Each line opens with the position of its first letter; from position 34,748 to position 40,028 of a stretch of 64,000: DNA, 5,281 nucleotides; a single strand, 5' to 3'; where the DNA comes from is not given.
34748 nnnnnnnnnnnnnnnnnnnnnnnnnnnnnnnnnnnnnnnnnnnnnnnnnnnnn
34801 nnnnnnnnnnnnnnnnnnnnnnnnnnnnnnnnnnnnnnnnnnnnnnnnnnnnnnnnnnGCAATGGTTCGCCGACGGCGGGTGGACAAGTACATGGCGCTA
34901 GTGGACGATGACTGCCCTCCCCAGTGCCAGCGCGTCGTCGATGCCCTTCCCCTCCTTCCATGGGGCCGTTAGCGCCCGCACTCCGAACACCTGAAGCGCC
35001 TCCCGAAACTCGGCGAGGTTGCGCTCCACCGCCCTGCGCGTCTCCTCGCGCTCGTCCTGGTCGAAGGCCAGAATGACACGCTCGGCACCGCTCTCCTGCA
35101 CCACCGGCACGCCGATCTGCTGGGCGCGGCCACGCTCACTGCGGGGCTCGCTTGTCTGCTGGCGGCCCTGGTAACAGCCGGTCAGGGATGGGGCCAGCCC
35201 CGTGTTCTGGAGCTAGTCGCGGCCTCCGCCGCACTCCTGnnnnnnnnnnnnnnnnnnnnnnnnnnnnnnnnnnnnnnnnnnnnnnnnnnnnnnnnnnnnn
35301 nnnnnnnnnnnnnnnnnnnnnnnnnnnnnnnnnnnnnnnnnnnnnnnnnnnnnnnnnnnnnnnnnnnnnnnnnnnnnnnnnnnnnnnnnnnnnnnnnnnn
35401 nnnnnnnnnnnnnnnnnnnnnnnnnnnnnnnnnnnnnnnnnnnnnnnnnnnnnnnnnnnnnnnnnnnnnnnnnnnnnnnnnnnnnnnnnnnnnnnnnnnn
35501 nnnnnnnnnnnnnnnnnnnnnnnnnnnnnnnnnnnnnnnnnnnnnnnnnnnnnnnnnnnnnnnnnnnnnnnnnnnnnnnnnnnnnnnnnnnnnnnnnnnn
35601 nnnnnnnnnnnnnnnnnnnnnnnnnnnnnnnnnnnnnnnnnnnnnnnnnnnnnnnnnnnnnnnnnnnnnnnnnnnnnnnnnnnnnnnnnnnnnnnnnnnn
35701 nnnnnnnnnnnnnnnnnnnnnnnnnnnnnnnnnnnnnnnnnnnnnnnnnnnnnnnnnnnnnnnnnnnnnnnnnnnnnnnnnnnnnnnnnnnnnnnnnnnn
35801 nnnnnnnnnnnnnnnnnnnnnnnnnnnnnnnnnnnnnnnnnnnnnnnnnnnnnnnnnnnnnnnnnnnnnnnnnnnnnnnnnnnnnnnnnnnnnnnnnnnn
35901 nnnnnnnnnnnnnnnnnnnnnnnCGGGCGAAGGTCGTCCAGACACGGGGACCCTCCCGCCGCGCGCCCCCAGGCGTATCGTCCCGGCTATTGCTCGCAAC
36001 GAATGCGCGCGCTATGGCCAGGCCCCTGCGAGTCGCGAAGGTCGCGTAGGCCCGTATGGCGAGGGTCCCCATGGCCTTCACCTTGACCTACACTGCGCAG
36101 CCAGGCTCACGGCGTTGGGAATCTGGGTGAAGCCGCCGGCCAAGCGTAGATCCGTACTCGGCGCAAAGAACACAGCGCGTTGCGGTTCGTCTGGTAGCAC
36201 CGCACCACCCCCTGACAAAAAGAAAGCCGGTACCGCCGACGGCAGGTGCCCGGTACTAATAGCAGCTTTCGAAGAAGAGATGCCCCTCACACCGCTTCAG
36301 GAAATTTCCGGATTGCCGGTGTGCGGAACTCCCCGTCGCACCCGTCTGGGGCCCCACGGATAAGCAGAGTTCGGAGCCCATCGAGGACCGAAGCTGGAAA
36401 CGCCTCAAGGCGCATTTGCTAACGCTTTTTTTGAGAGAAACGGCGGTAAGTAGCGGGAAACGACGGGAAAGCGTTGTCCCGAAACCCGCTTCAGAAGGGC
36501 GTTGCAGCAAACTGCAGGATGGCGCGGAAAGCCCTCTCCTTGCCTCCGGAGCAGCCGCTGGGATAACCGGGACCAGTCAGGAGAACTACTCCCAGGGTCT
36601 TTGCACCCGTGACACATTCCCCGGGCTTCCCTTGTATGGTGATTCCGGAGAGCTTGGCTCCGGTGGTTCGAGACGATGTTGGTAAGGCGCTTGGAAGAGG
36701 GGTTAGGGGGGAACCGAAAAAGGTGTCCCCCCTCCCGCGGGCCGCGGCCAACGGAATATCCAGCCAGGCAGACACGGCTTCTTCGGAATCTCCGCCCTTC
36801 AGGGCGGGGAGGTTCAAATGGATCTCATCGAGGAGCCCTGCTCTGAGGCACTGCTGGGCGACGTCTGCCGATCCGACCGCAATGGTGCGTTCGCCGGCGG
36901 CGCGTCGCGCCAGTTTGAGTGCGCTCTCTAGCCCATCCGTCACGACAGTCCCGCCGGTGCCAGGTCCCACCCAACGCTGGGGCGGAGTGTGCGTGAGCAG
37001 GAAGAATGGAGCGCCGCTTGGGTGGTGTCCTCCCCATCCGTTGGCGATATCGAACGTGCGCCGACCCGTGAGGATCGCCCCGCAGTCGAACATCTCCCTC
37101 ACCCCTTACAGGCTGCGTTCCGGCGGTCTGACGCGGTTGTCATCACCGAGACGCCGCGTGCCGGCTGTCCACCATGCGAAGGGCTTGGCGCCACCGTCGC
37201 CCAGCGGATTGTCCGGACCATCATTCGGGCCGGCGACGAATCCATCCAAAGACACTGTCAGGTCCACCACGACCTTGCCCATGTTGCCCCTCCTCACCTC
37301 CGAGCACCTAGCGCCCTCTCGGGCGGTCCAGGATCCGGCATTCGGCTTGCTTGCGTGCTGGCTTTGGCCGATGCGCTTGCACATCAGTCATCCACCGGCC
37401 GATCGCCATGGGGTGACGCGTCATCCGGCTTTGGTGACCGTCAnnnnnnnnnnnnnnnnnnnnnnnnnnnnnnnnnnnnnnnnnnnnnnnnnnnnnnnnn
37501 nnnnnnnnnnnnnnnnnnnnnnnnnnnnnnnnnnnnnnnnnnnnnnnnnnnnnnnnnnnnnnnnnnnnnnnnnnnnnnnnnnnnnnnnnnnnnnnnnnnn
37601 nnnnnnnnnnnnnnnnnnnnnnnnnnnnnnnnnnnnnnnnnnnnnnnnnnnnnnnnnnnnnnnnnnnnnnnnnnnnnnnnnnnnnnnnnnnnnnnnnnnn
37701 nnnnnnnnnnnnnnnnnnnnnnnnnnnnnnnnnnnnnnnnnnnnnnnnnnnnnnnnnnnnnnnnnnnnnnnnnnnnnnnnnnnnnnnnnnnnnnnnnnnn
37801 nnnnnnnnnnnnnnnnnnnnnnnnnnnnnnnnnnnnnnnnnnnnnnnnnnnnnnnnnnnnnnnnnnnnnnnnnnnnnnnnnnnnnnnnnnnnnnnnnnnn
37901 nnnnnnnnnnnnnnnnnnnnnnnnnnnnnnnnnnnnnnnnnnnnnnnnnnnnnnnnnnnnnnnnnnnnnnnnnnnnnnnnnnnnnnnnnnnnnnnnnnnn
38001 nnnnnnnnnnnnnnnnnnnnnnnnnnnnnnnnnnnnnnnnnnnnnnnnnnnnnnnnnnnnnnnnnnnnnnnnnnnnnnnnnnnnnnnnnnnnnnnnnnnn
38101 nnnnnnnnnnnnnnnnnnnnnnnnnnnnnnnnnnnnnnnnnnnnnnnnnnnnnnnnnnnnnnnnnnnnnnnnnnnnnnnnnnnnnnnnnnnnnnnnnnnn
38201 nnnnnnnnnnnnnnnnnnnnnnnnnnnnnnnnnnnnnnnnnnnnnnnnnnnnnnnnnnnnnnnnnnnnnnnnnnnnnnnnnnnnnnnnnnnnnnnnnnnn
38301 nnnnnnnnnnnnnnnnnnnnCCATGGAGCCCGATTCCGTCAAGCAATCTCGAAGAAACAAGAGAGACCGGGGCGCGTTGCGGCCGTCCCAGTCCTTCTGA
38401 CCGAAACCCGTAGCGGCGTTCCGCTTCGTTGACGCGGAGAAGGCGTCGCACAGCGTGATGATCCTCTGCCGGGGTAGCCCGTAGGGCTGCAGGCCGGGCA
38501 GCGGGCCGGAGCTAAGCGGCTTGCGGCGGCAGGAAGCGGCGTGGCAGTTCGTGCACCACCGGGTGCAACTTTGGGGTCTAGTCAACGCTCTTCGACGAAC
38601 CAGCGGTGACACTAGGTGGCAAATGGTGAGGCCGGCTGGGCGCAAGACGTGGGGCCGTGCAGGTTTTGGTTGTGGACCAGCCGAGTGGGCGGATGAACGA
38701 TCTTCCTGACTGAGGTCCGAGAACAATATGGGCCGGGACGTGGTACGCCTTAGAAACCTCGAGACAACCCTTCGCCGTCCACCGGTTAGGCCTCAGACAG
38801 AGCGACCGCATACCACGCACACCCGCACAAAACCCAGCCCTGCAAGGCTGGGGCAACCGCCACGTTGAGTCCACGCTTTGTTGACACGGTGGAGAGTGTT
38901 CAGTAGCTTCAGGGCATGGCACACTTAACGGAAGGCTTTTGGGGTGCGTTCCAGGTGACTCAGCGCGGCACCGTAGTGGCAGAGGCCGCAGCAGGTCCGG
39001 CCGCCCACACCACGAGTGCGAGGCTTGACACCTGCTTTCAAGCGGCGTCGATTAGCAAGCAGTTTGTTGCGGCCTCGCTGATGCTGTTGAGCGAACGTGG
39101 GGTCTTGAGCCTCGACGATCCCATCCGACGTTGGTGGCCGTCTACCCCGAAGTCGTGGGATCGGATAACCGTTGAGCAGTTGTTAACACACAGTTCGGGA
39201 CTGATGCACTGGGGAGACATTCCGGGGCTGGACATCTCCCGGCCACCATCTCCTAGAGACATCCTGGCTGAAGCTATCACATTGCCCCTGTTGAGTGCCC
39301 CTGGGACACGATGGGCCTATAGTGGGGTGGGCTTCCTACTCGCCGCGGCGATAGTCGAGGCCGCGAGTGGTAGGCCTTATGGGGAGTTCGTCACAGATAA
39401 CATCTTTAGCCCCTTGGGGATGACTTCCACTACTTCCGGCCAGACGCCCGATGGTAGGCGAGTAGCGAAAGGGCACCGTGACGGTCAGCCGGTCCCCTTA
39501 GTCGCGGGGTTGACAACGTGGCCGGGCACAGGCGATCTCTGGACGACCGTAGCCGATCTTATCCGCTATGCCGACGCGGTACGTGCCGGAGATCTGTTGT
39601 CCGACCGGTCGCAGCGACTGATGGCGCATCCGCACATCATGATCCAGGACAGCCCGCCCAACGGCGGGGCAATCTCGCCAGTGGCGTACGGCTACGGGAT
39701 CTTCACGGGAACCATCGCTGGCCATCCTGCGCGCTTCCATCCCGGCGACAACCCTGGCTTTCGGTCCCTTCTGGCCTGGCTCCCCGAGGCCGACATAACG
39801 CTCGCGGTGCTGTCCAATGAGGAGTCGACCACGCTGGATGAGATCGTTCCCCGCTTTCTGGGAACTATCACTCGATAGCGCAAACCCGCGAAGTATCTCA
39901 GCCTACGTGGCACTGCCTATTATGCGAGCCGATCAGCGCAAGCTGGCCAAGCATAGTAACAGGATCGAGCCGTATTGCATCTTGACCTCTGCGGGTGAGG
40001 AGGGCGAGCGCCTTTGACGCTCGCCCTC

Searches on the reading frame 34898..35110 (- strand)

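Call 10: search_protein_families(library=pfam, proteins=[window:34898-35110:-], max_evalue=0.01)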
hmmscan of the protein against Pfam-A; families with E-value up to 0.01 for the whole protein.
window:34898-35110:- (70 aa): 1 family
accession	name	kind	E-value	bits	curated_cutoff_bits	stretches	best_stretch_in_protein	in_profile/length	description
PF12965.13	DUF3854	-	2.6e-09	37.5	23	1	10-62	70-124/130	Domain of unknown function (DUF3854)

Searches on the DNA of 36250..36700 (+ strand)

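Call 40: search_rna_families(source=window, start=36250, end=36700, threshold=evalue, max_evalue=10)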
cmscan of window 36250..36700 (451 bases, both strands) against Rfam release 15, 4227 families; matches with E-value up to 10: 4.
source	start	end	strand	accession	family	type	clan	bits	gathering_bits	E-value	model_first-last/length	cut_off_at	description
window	36268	36340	-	RF00939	mir-504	Gene; miRNA;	-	18.4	57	0.44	1-78/78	no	mir-504 microRNA precursor family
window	36435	36511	+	RF02004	group-II-D1D4-5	Intron;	CL00102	14.7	34.5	0.81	1-201/201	no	Group II catalytic intron D1-D4-5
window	36415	36569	+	RF02132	HOXB13-AS1_1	Gene; lncRNA;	-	11.6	60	4.5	1-136/136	no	HOXB13 antisense RNA 1 conserved region 1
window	36417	36700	+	RF02189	ST7-OT4_3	Gene; lncRNA;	-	9.6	50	6.5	1-237/302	3'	ST7 overlapping transcript 4 conserved region 3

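Call 41: search_dna_similar(query=window:36340-36553:+, collection=phages, mode=distant, max_evalue=0.01)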
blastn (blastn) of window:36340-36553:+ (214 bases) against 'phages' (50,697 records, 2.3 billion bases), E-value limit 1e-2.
No match.

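Call 42: search_dna_similar(query=window:36340-36553:+, collection=plasmids, mode=distant, max_evalue=0.01)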
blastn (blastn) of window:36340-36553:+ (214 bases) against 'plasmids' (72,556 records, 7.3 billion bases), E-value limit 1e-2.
No match.

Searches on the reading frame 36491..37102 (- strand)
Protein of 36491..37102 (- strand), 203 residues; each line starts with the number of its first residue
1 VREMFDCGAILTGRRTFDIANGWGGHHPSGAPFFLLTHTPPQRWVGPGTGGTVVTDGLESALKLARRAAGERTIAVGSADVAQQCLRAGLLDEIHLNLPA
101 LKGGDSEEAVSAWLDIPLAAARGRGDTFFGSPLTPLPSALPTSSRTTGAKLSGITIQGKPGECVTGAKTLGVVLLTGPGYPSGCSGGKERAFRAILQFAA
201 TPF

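Call 10: search_protein_families(library=pfam, proteins=[window:36491-37102:-], max_evalue=0.01)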
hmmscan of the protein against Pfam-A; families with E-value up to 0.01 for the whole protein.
window:36491-37102:- (203 aa): 1 family
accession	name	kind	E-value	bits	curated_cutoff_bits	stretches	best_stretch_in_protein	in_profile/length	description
PF01872.23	RibD_C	-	0.0036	17.6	24.1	0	59-104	121-167/197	RibD C-terminal domain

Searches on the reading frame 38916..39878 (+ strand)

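Call 10: search_protein_families(library=pfam, proteins=[window:38916-39878:+], max_evalue=0.01)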
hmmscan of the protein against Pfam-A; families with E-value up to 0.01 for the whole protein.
window:38916-39878:+ (320 aa): 2 families
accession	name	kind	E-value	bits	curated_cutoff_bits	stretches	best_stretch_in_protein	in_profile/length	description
PF00144.29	Beta-lactamase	-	7.5e-61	206.5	27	1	11-305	18-313/329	Beta-lactamase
PF13354.11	Beta-lactamase2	-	0.0022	17.8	22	0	38-71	18-51/214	Beta-lactamase enzyme family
